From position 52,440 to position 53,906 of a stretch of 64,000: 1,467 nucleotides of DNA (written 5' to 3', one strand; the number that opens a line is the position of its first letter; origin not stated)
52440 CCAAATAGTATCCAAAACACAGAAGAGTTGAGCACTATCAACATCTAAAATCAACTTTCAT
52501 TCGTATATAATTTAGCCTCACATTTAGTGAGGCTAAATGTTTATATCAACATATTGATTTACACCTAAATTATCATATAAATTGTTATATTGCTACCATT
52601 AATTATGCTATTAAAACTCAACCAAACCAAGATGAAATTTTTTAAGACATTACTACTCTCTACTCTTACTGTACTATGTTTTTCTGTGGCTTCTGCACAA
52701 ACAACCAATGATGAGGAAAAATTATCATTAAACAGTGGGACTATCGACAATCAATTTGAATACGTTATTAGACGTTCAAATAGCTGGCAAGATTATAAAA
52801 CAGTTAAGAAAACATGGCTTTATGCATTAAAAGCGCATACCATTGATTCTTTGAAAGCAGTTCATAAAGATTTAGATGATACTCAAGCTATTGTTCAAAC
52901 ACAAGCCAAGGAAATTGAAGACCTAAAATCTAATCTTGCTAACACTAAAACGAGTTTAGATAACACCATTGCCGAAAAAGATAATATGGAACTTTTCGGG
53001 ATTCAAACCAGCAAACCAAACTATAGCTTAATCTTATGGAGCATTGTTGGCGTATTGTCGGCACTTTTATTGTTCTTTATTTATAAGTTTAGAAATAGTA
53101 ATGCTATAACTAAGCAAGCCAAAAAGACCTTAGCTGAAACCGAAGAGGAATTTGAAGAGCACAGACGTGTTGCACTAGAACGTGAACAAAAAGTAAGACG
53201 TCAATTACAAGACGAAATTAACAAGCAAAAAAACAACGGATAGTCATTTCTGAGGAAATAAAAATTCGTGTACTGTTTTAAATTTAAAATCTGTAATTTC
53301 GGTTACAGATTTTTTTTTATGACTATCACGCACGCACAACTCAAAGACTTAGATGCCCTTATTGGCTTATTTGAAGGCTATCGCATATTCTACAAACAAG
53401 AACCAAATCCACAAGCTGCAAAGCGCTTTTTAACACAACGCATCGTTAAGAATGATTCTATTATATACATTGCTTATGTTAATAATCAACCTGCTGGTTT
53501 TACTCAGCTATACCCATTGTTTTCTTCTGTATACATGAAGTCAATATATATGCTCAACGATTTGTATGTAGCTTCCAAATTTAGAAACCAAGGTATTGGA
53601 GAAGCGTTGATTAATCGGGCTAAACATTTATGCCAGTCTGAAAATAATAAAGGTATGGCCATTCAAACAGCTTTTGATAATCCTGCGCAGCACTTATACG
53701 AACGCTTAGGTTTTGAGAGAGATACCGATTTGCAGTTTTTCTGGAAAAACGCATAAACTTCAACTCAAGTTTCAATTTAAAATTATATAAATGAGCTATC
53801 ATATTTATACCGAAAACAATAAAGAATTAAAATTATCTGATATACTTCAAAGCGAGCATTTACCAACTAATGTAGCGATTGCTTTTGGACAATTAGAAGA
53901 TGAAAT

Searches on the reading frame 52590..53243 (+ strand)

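Call 3: search_protein_families(library=pfam, proteins=[window:52590-53243:+], max_evalue=1)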
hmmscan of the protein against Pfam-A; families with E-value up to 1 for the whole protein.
window:52590-53243:+ (217 aa): 8 families
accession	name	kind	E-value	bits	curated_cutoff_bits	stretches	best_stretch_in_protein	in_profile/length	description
PF23338.1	PTHB1_hp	-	0.0043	17.9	27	1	64-124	30-90/104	PTHB1 hairpin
PF07074.17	TRAP-gamma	-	0.014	15.5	25.2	1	136-215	37-113/170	Translocon-associated protein, gamma subunit (TRAP-gamma)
PF15013.11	CCSMST1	-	0.016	15.8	26.1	1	139-191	24-73/74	CCSMST1 family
PF13858.11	DUF4199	-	0.048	14.6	32.3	1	146-205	70-127/165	Protein of unknown function (DUF4199)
PF01099.22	Uteroglobin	-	0.054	14.3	24.8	0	15-39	1-24/90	Uteroglobin family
PF04999.18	FtsL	-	0.17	12.4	22.9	0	7-82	9-84/97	Cell division protein FtsL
PF06331.17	Tfb5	-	0.34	11.4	23.5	1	84-119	27-58/67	Transcription factor TFIIH complex subunit Tfb5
PF25443.1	ANG-1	-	0.97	10.1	28.5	1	72-121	32-81/105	ANG-1-like domain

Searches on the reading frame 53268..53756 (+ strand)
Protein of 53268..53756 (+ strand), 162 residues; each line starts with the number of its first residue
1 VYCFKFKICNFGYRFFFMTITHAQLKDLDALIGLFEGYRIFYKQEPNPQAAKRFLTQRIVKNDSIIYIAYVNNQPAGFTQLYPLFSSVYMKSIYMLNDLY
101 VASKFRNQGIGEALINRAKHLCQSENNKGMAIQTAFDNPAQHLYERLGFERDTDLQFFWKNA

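Call 3: search_protein_families(library=pfam, proteins=[window:53268-53756:+], max_evalue=1)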
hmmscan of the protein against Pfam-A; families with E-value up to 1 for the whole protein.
window:53268-53756:+ (162 aa): 10 families
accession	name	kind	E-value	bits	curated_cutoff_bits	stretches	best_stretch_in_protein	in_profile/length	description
PF13508.13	Acetyltransf_7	-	2.8e-16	60.1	27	1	63-150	2-83/84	Acetyltransferase (GNAT) domain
PF00583.31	Acetyltransf_1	-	1.6e-15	57.8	20.7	1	45-149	14-116/116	Acetyltransferase (GNAT) family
PF13673.13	Acetyltransf_10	-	1.6e-12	47.9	23.6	1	51-154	18-112/128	Acetyltransferase (GNAT) domain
PF08445.16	FR47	-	2.2e-07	31.2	22.1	1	95-153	23-81/86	FR47-like protein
PF13523.12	Acetyltransf_8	-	0.0054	16.8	27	1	41-155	20-143/145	Acetyltransferase (GNAT) domain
PF17013.11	Acetyltransf_15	-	0.014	15.3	35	1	35-121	34-101/210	Putative acetyl-transferase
PF14542.12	Acetyltransf_CG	-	0.086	13.4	30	1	92-126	23-57/80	GCN5-related N-acetyl-transferase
PF05301.17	Acetyltransf_16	-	0.098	12.9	27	1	93-145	101-148/173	GNAT acetyltransferase, Mec-17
PF14033.12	DUF4246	-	0.17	11.4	26.7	1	62-110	133-185/401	Protein of unknown function (DUF4246)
PF13880.12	Acetyltransf_13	-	0.18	12.1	22.8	1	97-120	8-31/69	ESCO1/2 acetyl-transferase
